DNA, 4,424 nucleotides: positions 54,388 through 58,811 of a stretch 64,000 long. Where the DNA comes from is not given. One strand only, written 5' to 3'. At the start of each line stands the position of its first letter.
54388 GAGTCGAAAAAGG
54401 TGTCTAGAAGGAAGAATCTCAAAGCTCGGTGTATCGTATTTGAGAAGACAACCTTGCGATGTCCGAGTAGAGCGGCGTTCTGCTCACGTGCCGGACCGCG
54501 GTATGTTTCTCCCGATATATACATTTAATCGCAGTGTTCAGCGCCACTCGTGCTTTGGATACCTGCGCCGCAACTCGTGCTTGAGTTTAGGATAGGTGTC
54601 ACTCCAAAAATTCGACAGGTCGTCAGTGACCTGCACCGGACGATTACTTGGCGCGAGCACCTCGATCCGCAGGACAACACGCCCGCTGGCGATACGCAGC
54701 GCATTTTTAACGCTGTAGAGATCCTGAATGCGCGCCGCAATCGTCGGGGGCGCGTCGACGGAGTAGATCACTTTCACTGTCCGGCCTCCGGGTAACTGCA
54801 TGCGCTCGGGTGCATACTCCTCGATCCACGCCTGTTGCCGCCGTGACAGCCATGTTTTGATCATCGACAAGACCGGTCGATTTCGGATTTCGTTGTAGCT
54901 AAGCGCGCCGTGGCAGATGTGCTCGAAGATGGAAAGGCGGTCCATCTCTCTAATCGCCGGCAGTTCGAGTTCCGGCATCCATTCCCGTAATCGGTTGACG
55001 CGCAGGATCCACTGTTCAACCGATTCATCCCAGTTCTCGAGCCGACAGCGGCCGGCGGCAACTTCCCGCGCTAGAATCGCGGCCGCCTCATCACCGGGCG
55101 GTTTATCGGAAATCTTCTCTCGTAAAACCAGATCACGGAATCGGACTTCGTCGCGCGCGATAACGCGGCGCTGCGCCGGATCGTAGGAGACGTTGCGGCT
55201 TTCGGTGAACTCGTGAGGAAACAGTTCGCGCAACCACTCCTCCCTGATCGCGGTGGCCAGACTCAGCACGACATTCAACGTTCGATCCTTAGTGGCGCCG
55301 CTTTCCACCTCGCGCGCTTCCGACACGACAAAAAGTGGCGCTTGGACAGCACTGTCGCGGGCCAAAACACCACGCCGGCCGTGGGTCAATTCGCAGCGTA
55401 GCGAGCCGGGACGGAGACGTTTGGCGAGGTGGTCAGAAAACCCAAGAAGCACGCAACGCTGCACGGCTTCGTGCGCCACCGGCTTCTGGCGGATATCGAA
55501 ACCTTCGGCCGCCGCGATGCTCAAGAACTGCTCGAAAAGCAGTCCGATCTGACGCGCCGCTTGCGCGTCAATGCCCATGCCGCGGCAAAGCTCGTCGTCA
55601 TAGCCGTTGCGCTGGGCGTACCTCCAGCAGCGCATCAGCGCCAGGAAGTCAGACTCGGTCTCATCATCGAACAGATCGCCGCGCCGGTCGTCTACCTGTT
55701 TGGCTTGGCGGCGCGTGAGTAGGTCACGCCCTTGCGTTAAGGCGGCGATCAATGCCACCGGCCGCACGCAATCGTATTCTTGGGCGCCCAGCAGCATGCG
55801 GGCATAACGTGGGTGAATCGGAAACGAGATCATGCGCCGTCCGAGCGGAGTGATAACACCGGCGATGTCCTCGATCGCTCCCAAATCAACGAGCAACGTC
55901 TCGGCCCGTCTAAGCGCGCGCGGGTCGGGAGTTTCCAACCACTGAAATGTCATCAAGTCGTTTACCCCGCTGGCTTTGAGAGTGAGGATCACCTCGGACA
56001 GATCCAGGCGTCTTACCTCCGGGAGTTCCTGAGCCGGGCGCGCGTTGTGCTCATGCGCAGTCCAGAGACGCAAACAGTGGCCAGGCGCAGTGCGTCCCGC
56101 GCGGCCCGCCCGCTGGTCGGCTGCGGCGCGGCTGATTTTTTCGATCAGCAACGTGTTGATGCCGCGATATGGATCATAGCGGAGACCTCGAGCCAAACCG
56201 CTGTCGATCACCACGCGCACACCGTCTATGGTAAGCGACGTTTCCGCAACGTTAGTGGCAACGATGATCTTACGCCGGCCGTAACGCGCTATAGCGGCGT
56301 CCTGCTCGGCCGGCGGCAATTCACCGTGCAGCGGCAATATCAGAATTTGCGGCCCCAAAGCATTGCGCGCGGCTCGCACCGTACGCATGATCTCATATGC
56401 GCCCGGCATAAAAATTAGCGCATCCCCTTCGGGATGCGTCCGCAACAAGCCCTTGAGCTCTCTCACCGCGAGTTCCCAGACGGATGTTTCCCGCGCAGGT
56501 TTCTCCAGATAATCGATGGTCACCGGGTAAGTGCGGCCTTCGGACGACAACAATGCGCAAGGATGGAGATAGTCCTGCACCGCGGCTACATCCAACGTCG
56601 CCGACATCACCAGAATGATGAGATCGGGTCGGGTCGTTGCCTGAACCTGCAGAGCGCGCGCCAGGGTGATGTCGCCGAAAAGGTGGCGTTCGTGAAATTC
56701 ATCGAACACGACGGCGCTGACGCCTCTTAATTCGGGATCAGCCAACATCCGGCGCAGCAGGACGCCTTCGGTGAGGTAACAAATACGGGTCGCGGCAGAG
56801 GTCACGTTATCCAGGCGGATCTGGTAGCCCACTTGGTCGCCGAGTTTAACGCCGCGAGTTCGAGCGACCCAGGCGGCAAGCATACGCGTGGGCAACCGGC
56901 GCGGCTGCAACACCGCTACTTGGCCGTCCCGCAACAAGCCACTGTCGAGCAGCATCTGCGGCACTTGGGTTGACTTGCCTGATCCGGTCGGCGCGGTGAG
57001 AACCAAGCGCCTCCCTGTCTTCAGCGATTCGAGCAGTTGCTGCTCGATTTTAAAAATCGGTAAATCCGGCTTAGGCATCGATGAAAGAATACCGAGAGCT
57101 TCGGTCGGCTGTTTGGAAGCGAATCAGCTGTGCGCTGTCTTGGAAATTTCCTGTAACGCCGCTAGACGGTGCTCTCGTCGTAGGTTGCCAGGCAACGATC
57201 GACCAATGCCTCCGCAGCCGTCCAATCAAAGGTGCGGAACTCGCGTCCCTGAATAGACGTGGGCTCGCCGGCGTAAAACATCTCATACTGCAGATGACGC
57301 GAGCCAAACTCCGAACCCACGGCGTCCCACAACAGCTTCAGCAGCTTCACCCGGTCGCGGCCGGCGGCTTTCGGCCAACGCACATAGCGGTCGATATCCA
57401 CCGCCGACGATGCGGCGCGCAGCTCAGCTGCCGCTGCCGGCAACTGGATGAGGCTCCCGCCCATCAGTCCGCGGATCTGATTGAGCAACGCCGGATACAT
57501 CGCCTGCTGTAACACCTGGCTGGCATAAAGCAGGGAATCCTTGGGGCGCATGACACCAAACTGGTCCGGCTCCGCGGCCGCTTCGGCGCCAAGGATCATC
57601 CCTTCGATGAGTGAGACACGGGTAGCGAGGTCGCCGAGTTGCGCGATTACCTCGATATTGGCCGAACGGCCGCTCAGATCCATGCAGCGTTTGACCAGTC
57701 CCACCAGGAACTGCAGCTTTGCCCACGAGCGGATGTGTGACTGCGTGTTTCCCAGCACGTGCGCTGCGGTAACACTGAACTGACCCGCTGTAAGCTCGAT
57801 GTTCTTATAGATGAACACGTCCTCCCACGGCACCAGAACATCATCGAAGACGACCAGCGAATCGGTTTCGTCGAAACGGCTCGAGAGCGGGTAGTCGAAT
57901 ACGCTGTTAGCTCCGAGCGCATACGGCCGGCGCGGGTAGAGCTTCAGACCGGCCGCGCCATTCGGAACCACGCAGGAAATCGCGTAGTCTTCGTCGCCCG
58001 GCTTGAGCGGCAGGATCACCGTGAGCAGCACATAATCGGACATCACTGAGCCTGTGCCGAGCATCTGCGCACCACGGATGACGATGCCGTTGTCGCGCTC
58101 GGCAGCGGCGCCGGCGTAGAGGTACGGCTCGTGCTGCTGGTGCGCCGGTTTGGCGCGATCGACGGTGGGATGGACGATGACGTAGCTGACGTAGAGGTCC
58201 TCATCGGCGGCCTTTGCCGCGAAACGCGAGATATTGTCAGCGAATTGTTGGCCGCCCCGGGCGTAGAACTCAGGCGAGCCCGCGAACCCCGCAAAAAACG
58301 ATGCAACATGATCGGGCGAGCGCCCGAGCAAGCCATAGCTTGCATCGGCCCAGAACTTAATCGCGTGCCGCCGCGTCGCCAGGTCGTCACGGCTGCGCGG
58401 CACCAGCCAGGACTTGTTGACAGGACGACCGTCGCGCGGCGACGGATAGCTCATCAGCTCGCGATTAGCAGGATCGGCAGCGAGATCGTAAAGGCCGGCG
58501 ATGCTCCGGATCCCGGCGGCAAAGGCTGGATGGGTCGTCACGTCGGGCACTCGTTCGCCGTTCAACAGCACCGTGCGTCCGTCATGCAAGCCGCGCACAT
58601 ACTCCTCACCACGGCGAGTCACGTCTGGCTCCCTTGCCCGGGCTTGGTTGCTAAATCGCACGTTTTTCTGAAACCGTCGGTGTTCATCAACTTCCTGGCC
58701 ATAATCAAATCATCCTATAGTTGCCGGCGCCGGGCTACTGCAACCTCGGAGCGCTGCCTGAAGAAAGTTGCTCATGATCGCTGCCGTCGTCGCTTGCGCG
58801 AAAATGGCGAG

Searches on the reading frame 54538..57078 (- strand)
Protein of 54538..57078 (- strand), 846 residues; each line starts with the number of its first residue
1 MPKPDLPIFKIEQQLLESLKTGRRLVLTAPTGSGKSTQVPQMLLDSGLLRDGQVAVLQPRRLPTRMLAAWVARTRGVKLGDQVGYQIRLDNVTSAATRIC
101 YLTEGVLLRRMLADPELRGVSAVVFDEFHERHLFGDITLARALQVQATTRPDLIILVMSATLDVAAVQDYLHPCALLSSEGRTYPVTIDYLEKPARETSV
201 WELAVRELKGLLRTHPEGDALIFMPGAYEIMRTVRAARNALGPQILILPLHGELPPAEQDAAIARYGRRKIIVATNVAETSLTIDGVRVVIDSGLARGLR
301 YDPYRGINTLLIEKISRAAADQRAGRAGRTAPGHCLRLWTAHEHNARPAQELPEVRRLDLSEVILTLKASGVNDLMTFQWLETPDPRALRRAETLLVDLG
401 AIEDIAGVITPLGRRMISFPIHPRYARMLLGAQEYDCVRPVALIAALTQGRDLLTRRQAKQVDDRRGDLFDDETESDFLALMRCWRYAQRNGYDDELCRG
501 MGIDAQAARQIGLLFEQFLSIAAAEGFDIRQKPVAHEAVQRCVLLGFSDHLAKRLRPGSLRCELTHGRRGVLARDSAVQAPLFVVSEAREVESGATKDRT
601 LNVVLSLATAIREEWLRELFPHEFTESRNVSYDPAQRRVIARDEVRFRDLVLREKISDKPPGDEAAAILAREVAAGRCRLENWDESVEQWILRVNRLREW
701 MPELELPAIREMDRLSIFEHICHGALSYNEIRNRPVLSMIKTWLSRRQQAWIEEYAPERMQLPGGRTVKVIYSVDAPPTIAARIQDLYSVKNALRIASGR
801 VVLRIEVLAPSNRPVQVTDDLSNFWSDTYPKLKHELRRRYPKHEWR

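Call 86: search_protein_families(library=pfam, proteins=[window:54538-57078:-], max_evalue=0.00001)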
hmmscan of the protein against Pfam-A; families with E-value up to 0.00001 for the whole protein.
window:54538-57078:- (846 aa): 5 families
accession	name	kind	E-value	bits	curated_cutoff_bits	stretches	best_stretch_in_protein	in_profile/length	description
PF08482.15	HrpB_C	-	4e-36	124.7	25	1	721-845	5-129/133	ATP-dependent helicase C-terminal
PF00271.37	Helicase_C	-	1.5e-14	54.6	23.5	1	206-330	4-109/110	Helicase conserved C-terminal domain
PF00270.35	DEAD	-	1.1e-10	41.9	26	1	10-168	2-165/167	DEAD/DEAH box helicase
PF04408.29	HA2_N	-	1.7e-07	31.6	21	1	392-421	1-29/29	Helicase associated domain (HA2), winged-helix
PF21010.2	HA2_C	-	1.9e-07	31.9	21.3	1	422-481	1-77/77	Helicase associated domain (HA2), ratchet-like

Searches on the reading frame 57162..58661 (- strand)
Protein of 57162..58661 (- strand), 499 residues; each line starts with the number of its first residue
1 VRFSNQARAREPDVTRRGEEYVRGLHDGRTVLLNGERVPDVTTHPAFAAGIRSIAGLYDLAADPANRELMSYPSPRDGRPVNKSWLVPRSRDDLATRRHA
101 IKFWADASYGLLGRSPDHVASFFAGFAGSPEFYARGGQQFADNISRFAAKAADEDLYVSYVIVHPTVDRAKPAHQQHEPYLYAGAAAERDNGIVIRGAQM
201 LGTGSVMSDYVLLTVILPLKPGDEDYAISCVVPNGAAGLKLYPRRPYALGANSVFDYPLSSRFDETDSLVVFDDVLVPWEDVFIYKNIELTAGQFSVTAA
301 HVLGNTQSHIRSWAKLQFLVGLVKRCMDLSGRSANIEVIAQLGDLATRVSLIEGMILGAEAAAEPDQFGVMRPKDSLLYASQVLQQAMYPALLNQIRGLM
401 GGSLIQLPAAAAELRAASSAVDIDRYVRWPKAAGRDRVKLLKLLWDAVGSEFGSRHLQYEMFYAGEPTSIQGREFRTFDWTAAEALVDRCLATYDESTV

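Call 86: search_protein_families(library=pfam, proteins=[window:57162-58661:-], max_evalue=0.00001)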
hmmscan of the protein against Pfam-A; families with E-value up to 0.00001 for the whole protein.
window:57162-58661:- (499 aa): 2 families
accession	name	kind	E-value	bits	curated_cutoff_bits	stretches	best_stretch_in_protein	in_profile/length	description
PF11794.13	HpaB_N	-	3.4e-89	299.5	35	1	18-284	2-270/270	4-hydroxyphenylacetate 3-hydroxylase N terminal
PF03241.18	HpaB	-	1.1e-44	152.4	25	1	294-491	4-201/202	4-hydroxyphenylacetate 3-hydroxylase C terminal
